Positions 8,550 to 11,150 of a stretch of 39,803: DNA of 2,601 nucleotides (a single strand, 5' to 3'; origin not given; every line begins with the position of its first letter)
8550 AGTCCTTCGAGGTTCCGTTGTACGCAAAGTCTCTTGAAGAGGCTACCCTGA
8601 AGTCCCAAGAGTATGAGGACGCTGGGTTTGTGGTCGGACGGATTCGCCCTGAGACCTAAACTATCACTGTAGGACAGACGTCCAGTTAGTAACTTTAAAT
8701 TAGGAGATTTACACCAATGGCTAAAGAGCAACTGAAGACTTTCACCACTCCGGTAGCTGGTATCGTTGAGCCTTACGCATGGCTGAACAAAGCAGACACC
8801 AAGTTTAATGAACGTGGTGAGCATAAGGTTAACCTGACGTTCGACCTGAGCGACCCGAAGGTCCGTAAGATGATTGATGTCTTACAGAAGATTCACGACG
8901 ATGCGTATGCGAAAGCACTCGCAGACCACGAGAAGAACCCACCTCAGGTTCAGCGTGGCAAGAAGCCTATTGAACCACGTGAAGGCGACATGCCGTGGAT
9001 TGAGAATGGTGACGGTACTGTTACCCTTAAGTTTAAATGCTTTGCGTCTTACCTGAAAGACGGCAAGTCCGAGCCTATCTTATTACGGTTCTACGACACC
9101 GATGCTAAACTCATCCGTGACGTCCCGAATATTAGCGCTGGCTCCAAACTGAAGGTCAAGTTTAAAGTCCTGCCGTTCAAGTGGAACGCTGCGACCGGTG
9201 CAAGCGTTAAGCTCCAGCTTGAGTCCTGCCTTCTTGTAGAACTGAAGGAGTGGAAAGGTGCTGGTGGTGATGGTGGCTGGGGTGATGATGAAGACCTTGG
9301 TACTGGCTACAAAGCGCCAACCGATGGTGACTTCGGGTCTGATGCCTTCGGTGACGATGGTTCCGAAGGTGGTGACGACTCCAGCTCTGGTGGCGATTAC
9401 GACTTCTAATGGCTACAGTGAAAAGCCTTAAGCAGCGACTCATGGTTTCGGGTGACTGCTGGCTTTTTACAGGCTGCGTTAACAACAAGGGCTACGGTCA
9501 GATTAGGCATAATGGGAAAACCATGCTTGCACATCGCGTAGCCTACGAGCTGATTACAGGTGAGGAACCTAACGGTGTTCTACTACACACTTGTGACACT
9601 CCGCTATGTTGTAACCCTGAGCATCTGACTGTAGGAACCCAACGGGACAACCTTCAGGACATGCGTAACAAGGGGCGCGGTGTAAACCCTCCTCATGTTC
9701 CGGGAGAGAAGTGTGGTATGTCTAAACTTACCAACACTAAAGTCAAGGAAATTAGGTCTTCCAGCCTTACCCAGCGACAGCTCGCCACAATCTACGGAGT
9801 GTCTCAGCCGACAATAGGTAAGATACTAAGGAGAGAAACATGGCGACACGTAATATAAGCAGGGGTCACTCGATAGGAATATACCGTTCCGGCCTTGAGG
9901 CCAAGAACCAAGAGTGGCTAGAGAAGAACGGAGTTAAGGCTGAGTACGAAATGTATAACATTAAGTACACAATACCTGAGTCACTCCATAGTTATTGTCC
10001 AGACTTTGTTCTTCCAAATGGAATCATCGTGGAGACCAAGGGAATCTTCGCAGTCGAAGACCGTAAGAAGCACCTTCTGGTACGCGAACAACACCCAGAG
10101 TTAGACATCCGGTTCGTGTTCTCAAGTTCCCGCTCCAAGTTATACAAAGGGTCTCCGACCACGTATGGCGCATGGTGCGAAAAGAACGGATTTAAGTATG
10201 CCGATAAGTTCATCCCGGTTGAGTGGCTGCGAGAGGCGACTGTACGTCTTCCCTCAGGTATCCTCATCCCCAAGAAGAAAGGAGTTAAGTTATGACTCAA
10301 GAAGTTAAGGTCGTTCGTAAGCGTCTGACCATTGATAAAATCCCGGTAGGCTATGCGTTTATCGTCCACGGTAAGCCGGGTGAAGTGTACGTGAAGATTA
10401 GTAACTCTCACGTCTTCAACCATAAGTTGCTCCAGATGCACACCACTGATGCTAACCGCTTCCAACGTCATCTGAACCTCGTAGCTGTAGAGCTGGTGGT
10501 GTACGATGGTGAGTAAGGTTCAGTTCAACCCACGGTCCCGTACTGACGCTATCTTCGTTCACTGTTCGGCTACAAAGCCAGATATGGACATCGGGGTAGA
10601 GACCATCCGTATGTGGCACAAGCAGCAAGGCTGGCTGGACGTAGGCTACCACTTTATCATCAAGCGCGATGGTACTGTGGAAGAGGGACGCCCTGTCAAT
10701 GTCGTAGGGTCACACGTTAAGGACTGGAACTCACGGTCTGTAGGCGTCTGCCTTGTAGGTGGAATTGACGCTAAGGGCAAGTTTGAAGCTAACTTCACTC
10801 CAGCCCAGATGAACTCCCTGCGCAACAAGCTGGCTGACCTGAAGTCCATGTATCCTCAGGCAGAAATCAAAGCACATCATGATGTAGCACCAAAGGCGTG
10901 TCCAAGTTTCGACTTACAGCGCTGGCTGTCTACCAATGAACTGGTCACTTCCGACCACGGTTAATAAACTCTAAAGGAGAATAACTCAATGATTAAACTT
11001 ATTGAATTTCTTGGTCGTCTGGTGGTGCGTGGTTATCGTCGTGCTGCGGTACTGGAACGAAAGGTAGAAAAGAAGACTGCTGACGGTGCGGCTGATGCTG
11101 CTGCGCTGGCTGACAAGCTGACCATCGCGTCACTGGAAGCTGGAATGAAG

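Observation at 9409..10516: HNH endonuclease overlapping gene 3, with possible shared atypical composition over 9409-10516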

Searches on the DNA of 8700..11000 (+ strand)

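Call 3: search_dna_similar(query=window:8700-11000:+, collection=phages, mode=near, max_rows=40)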
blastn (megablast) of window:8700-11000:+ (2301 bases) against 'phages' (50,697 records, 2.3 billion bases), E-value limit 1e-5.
Records with a match: 247; places in all: 251; records where one place covers at least 80% of the query: 4.
Best place of each record, by identity: 95-99% 1; 90-95% 150; 80-90% 78; 60-80% 18.
By first word of the organism name: Escherichia 101; Salmonella 60; Enterobacter 18; Kayfunavirus 17; Enterobacteria 10; Citrobacter 8; Shigella 7; Klebsiella 6; Cronobacter 5; Bacteriophage 2; and 12 more.
By host as written in the record: Escherichia coli 55; - 31; Salmonella enterica subsp. enterica serovar Typhi 28; Salmonella enterica subsp. enterica serovar Typhi strain BRD948 10; Enterobacter cloacae 7; Citrobacter freundii CF3 5; Klebsiella pneumoniae 5; Salmonella enterica subsp. enterica serovar Paratyphi C 5; and 66 more.
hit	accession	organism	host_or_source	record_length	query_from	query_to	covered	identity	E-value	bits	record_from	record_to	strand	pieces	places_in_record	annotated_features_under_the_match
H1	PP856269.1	Escherichia phage UFJF_EcSW4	Escherichia coli ATCC 11775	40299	1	2301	100%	96.8%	0e+0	3847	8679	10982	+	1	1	ssDNA-binding protein | endolysin | endonuclease | putative HNH endonuclease | hypothetical protein (x2)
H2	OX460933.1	Kayfunavirus sp. EcoIv1_Emlis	wastewater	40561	1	2301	100%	94.4%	0e+0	3541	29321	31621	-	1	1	record has no annotation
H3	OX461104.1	Kayfunavirus sp. EcoIv10b_Midid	wastewater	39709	2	2301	100%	91.7%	0e+0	3197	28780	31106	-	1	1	record has no annotation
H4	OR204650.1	Escherichia phage pO91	Escherichia coli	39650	1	2301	80%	93.9%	0e+0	2773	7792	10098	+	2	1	single-stranded DNA-binding protein | endolysin | HNH endonuclease motif protein | endonuclease I | hypothetical protein (x2)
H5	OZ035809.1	Kayfunavirus T147P5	-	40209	1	2301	80%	93.6%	0e+0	2743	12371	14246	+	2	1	record has no annotation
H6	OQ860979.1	Salmonella phage ST21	Salmonella enterica subsp. enterica ...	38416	1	2301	80%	93.5%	0e+0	2725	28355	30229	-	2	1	single-stranded DNA-binding protein | endolysin | endonuclease I | hypothetical protein (x2)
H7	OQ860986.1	Salmonella phage ST3_da Silva-2023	Salmonella enterica subsp. enterica ...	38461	1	2301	80%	93.5%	0e+0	2725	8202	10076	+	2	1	single-stranded DNA-binding protein | endolysin | endonuclease I | hypothetical protein (x2)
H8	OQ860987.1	Salmonella phage ST1_da Silva-2023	Salmonella enterica subsp. enterica ...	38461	1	2301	80%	93.5%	0e+0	2725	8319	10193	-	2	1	single-stranded DNA-binding protein | endolysin | endonuclease I | hypothetical protein (x2)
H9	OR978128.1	Salmonella phage Vb_SalP_792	Salmonella enterica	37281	1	2301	80%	93.5%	0e+0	2720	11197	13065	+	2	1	ssDNA binding protein and ssDNA annealing protein | endolysin | endonuclease | hypothetical protein (x2)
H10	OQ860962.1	Salmonella phage ST66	Salmonella enterica subsp. enterica ...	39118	1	2301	80%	93.4%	0e+0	2714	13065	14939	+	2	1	single-stranded DNA-binding protein | endolysin | endonuclease I | hypothetical protein (x2)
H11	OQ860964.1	Salmonella phage ST64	Salmonella enterica subsp. enterica ...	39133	1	2301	80%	93.4%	0e+0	2714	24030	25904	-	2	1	single-stranded DNA-binding protein | endolysin | endonuclease I | hypothetical protein (x2)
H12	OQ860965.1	Salmonella phage ST63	Salmonella enterica subsp. enterica ...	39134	1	2301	80%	93.4%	0e+0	2714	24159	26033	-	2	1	single-stranded DNA-binding protein | endolysin | endonuclease I | hypothetical protein (x2)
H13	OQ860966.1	Salmonella phage ST59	Salmonella enterica subsp. enterica ...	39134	1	2301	80%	93.4%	0e+0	2714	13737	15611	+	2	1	single-stranded DNA-binding protein | endolysin | endonuclease I | hypothetical protein (x2)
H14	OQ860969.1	Salmonella phage ST55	Salmonella enterica subsp. enterica ...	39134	1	2301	80%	93.4%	0e+0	2714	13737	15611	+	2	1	single-stranded DNA-binding protein | endolysin | endonuclease I | hypothetical protein (x2)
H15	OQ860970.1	Salmonella phage ST53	Salmonella enterica subsp. enterica ...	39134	1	2301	80%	93.4%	0e+0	2714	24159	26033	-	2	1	single-stranded DNA-binding protein | endolysin | endonuclease I | hypothetical protein (x2)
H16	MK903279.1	Escherichia phage Peacock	Escherichia coli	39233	1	2301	80%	93.4%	0e+0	2716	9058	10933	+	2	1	ssDNA binding protein | endolysin amidase | endonuclease I | hypothetical protein (x2) | ribosome_binding_site (x5)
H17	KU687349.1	Citrobacter phage SH3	Citrobacter freundii CF3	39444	1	2301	80%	93.3%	0e+0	2703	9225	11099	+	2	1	helix-destabilizing protein | n-acetylmuramoyl-l-alanine amidase | endonuclease | hypothetical protein (x2)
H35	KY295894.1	Escherichia phage vB_EcoP_F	Escherichia coli O18ac:K1:H7 ColV+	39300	2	2301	80%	92.5%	0e+0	2620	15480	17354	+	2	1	single-stranded DNA-binding protein | N-acetyl-anhydromuranmyl-L-alanine amidase | endonuclease I | hypothetical protein (x2)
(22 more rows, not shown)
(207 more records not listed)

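Call 5: get_annotated_region(hit=H1, flank=3000)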
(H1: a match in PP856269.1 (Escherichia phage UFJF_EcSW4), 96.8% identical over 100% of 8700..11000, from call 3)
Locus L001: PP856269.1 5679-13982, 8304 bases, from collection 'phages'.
description: Escherichia phage UFJF_EcSW4, complete genome.
organism: Escherichia phage UFJF_EcSW4 (NCBI taxid 3366611)
taxonomy: Viruses; Duplodnaviria; Heunggongvirae; Uroviricota; Caudoviricetes; Autographiviridae; Studiervirinae; Kayfunavirus
host: Escherichia coli ATCC 11775; source: polluted stream water; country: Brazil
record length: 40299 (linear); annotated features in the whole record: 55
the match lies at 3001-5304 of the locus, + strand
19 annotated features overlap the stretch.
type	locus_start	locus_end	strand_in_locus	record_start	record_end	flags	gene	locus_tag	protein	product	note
CDS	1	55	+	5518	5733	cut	-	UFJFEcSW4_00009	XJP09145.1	hypothetical protein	-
CDS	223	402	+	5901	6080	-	-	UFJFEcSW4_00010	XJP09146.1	hypothetical protein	-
CDS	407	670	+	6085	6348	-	-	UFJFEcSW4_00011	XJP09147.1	hypothetical protein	-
CDS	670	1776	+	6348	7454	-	-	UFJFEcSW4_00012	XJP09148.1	DNA ligase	-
CDS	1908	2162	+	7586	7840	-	-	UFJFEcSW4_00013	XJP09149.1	hypothetical protein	-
CDS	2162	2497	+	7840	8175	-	-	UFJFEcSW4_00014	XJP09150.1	nucleotide kinase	-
CDS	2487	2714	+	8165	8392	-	-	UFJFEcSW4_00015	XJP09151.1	hypothetical protein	-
CDS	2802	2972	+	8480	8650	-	-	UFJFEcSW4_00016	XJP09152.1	RNA polymerase inhibitor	bacterial RNA polymerase inhibitor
CDS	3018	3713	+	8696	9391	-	-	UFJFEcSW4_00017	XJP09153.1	ssDNA-binding protein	-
CDS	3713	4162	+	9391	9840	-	-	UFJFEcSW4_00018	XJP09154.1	putative HNH endonuclease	-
CDS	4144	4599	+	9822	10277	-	-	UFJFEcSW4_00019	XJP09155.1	endonuclease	-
CDS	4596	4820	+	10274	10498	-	-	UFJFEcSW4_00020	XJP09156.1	hypothetical protein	-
CDS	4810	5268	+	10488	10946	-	-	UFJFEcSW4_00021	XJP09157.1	endolysin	-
CDS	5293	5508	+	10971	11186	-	-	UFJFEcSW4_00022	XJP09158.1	hypothetical protein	-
CDS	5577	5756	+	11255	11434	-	-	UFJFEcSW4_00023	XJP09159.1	hypothetical protein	-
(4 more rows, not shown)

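Call 6: get_annotated_region(hit=H4, flank=3000)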
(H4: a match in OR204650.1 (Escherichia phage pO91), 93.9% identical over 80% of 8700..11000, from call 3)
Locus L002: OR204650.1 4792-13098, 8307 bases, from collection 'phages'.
description: Escherichia phage pO91, complete genome.
organism: Escherichia phage pO91 (NCBI taxid 3072194)
taxonomy: Viruses; Duplodnaviria; Heunggongvirae; Uroviricota; Caudoviricetes; Autographiviridae; Studiervirinae; Kayfunavirus
host: Escherichia coli; source: -; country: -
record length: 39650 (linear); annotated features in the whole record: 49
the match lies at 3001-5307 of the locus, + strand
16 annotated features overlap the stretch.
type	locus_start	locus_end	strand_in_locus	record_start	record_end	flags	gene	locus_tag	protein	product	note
CDS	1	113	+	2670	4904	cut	-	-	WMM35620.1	DNA-directed RNA polymerase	-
CDS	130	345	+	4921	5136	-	-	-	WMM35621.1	hypothetical protein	-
CDS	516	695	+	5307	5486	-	-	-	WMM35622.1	hypothetical protein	-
CDS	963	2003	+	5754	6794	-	-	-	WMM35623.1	ATP-dependent DNA ligase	-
CDS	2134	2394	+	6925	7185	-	-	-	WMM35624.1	hypothetical protein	Phage protein (ACLAME 1535)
CDS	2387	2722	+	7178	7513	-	-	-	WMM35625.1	nucleotide kinase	nucleotide kinase Gp1.7, phosphorylates dGMP to dGDP and dTMP to dTDP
CDS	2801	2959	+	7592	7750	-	-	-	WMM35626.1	host RNA polymerase inhibitor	Host RNA polymerase inhibitor, T7-like gp2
CDS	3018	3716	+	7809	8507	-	-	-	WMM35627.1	single-stranded DNA-binding protein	single-stranded DNA-binding protein Gp2.5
CDS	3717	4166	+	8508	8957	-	-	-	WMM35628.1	HNH endonuclease motif protein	protein Gp2.8/Gp7.7 contains HNH endonuclease motif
CDS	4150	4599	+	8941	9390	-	-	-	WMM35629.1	endonuclease I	endonuclease I (EC), four-way DNA junctions resolving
CDS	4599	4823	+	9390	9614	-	-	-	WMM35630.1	hypothetical protein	-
CDS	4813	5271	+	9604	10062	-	-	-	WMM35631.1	endolysin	-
CDS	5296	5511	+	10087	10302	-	-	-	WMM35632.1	hypothetical protein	-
CDS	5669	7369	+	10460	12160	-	-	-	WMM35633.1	primase/helicase protein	primase/helicase protein Gp4A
CDS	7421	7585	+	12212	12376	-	-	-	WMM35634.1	hypothetical protein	-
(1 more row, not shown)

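Call 7: get_annotated_region(hit=H16, flank=3000)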
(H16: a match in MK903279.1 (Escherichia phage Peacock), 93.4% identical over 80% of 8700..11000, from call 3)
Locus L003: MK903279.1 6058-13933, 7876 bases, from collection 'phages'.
description: Escherichia phage Peacock, complete genome.
organism: Escherichia phage Peacock (NCBI taxid 2591100)
taxonomy: Viruses; Duplodnaviria; Heunggongvirae; Uroviricota; Caudoviricetes; Autographiviridae; Studiervirinae; Kayfunavirus
host: Escherichia coli; source: waste water treatment plant influent sample; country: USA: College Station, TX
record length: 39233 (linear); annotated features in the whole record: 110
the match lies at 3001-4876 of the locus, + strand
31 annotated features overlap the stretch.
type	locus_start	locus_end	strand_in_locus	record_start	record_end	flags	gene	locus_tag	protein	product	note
CDS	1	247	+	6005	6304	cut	-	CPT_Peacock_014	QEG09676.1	hypothetical protein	-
regulatory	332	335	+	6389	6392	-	-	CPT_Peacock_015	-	ribosome_binding_site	CPT_Peacock_015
CDS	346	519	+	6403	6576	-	-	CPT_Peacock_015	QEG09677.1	hypothetical protein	-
regulatory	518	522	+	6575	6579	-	-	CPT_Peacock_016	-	ribosome_binding_site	CPT_Peacock_016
CDS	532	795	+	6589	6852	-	-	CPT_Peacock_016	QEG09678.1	inhibitor of dGTPase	BLASTp similarity to NCBI NP_041962.1 phage T7 Inhibitor of dGTPase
regulatory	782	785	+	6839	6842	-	-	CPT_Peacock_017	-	ribosome_binding_site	CPT_Peacock_017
CDS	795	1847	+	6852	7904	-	-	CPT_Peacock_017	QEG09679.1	DNA ligase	BLASTp similarity to NCBI NP_041963.1 phage T7 ATP-dependent DNA ligase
regulatory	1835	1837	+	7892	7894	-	-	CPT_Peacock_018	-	ribosome_binding_site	CPT_Peacock_018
CDS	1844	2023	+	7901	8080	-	-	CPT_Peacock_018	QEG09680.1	hypothetical protein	-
regulatory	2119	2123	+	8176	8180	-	-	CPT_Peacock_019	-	ribosome_binding_site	CPT_Peacock_019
CDS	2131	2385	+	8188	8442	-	-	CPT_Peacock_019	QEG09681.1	hypothetical protein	-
regulatory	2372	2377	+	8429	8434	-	-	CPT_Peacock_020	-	ribosome_binding_site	CPT_Peacock_020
CDS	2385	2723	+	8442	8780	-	-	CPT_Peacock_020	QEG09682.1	hypothetical protein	-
regulatory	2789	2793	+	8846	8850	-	-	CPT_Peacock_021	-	ribosome_binding_site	CPT_Peacock_021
CDS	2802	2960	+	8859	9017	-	-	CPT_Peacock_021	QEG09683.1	bacterial RNA polymerase inhibitor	Contains InterPro IPR038715 RNA Polymerase inhibitor superfamily, Gp2; BLASTp similarity to NCBI NP_041969.1 phage T7 ...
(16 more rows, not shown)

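Call 10: get_annotated_region(hit=H2, flank=3000)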
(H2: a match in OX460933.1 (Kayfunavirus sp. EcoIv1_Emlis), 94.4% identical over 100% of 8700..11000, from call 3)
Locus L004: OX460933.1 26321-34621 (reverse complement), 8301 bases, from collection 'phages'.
description: Kayfunavirus sp. EcoIv1_Emlis genome assembly, chromosome: Emlis.
organism: Kayfunavirus sp. EcoIv1_Emlis (NCBI taxid 3037394)
taxonomy: Viruses; Duplodnaviria; Heunggongvirae; Uroviricota; Caudoviricetes; Autographiviridae; Studiervirinae; Kayfunavirus
host: -; source: wastewater; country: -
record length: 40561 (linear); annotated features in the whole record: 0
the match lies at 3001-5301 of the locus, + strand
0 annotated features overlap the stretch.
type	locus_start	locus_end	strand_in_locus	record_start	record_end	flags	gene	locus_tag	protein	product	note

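Call 11: get_annotated_region(hit=H3, flank=3000)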
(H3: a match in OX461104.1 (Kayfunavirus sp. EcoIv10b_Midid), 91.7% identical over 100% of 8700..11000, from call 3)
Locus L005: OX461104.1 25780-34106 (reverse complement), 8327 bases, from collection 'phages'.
description: Kayfunavirus sp. EcoIv10b_Midid genome assembly, chromosome: Midid.
organism: Kayfunavirus sp. EcoIv10b_Midid (NCBI taxid 3037395)
taxonomy: Viruses; Duplodnaviria; Heunggongvirae; Uroviricota; Caudoviricetes; Autographiviridae; Studiervirinae; Kayfunavirus
host: -; source: wastewater; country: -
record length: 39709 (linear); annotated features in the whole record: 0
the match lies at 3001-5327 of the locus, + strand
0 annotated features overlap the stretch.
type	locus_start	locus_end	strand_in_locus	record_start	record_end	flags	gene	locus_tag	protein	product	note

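Call 12: get_annotated_region(hit=H6, flank=3000)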
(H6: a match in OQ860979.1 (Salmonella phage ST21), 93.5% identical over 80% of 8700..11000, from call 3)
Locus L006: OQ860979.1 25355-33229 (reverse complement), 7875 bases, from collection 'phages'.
description: Salmonella phage ST21, partial genome.
organism: Salmonella phage ST21 (NCBI taxid 3027690)
taxonomy: Viruses; Duplodnaviria; Heunggongvirae; Uroviricota; Caudoviricetes; Autographiviridae; Studiervirinae; Kayfunavirus
host: Salmonella enterica subsp. enterica serovar Typhi; source: Environmental water; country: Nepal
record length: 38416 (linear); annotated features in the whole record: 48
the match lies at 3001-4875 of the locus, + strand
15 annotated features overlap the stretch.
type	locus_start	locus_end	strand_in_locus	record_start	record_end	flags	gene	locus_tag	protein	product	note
CDS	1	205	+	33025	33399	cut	-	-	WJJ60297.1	hypothetical protein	-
CDS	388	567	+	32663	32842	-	-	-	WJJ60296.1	hypothetical protein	-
CDS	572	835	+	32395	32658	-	-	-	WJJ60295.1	dGTP triphosphohydrolase inhibitor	-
CDS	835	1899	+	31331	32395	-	-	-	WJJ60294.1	ATP-dependent DNA ligase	-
CDS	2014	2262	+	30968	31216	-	-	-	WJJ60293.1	hypothetical protein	Phage protein (ACLAME 1535)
CDS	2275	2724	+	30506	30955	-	-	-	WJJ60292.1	nucleotide kinase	nucleotide kinase Gp1.7, phosphorylates dGMP to dGDP and dTMP to dTDP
CDS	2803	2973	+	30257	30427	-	-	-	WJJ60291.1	host RNA polymerase inhibitor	Host RNA polymerase inhibitor, T7-like gp2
CDS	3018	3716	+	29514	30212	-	-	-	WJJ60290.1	single-stranded DNA-binding protein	single-stranded DNA-binding protein Gp2.5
CDS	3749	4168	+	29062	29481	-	-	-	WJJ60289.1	endonuclease I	endonuclease I, four-way DNA junctions resolving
CDS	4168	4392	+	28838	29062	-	-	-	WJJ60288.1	hypothetical protein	-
CDS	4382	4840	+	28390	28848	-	-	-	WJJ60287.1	endolysin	-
CDS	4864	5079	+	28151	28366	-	-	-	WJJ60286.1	hypothetical protein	-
CDS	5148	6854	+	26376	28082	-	-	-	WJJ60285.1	primase/helicase protein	primase/helicase protein Gp4A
CDS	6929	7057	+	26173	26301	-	-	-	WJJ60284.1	hypothetical protein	-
CDS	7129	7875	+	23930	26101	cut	-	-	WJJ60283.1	DNA-directed DNA polymerase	-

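Call 13: get_annotated_region(hit=H17, flank=3000)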
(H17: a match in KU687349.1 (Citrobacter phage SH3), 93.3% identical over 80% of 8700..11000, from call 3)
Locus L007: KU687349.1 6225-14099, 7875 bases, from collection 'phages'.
description: Citrobacter phage SH3, complete genome.
organism: Citrobacter phage SH3 (NCBI taxid 1805466)
taxonomy: Viruses; Duplodnaviria; Heunggongvirae; Uroviricota; Caudoviricetes; Autographiviridae; Studiervirinae; Kayfunavirus; Kayfunavirus SH3
host: Citrobacter freundii CF3; source: -; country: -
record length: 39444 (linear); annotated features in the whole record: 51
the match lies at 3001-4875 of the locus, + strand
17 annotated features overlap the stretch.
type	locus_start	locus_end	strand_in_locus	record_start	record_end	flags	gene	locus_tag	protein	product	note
CDS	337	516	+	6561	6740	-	-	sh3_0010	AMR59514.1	hypothetical protein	gp10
CDS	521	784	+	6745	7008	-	-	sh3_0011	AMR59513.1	deoxyguanosine triphospho-hydrolase inhibitor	gp11; No experimental evidence; dgtp triphosphohydrolase inhibitor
CDS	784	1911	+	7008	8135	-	-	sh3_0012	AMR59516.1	DNA ligase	gp12; No experimental evidence; DNA ligase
CDS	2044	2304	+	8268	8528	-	-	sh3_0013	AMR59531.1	hypothetical protein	gp13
CDS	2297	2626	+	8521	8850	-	-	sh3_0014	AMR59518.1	hypothetical protein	gp14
CDS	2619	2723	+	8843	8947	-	-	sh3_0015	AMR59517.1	hypothetical protein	gp15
CDS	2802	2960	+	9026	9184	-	-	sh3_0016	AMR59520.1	bacterial RNA polymerase inhibitor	gp16; No experimental evidence; bacterial rna polymerase inhibitor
CDS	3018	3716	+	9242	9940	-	-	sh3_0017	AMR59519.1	helix-destabilizing protein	gp17; No experimental evidence; helix-destabilizing protein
CDS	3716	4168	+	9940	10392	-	-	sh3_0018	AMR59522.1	endonuclease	gp18; No experimental evidence; endonuclease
CDS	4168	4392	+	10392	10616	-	-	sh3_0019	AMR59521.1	hypothetical protein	gp19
CDS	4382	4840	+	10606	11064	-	-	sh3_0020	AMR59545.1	n-acetylmuramoyl-l-alanine amidase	gp20; No experimental evidence; phage n-acetylmuramoyl-l-alanine amidase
CDS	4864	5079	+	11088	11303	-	-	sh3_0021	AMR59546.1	hypothetical protein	gp21; No experimental evidence; hypothetical protein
CDS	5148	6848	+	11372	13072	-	-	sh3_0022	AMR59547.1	primase/helicase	gp22; No experimental evidence; primase helicase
CDS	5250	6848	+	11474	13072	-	-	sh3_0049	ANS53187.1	primase/helicase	gp22B; No experimental evidence; primase helicase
CDS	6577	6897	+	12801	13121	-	-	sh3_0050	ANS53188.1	hypothetical protein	gp22.2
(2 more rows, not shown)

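Call 14: get_annotated_region(hit=H35, flank=3000)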
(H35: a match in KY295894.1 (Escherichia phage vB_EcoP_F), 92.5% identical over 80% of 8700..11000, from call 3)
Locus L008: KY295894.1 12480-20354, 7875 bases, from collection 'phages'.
description: Escherichia phage vB_EcoP_F, complete genome.
organism: Escherichia phage vB_EcoP_F (NCBI taxid 1933110)
taxonomy: Viruses; Duplodnaviria; Heunggongvirae; Uroviricota; Caudoviricetes; Autographiviridae; Studiervirinae; Kayfunavirus; Kayfunavirus F
host: Escherichia coli O18ac:K1:H7 ColV+; source: -; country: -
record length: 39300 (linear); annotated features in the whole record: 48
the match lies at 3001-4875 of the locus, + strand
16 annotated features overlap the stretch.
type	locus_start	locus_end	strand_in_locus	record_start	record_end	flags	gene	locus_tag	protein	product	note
CDS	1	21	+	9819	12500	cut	-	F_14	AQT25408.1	DNA-dependent RNA polymerase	-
CDS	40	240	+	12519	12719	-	-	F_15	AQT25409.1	hypothetical protein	-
CDS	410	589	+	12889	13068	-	-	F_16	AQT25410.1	hypothetical protein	-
CDS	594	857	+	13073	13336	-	-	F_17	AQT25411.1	hypothetical protein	protein 1.2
CDS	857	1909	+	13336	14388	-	-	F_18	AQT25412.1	ATP-dependent DNA ligase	-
CDS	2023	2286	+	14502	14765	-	-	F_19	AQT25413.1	hypothetical protein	-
CDS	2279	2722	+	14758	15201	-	-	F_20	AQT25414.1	hypothetical protein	-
CDS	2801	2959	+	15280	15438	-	-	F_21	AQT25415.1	inhibitor of host bacterial RNA polymerase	-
CDS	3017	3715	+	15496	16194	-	-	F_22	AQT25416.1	single-stranded DNA-binding protein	-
CDS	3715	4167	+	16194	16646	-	-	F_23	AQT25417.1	endonuclease I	-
CDS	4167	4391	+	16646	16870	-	-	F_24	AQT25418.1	hypothetical protein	-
CDS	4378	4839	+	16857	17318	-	-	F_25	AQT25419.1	N-acetyl-anhydromuranmyl-L-alanine amidase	-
CDS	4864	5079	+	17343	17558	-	-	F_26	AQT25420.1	hypothetical protein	-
CDS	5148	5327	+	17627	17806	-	-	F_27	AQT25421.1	hypothetical protein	-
CDS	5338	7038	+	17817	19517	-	-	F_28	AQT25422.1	replicative DNA helicase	-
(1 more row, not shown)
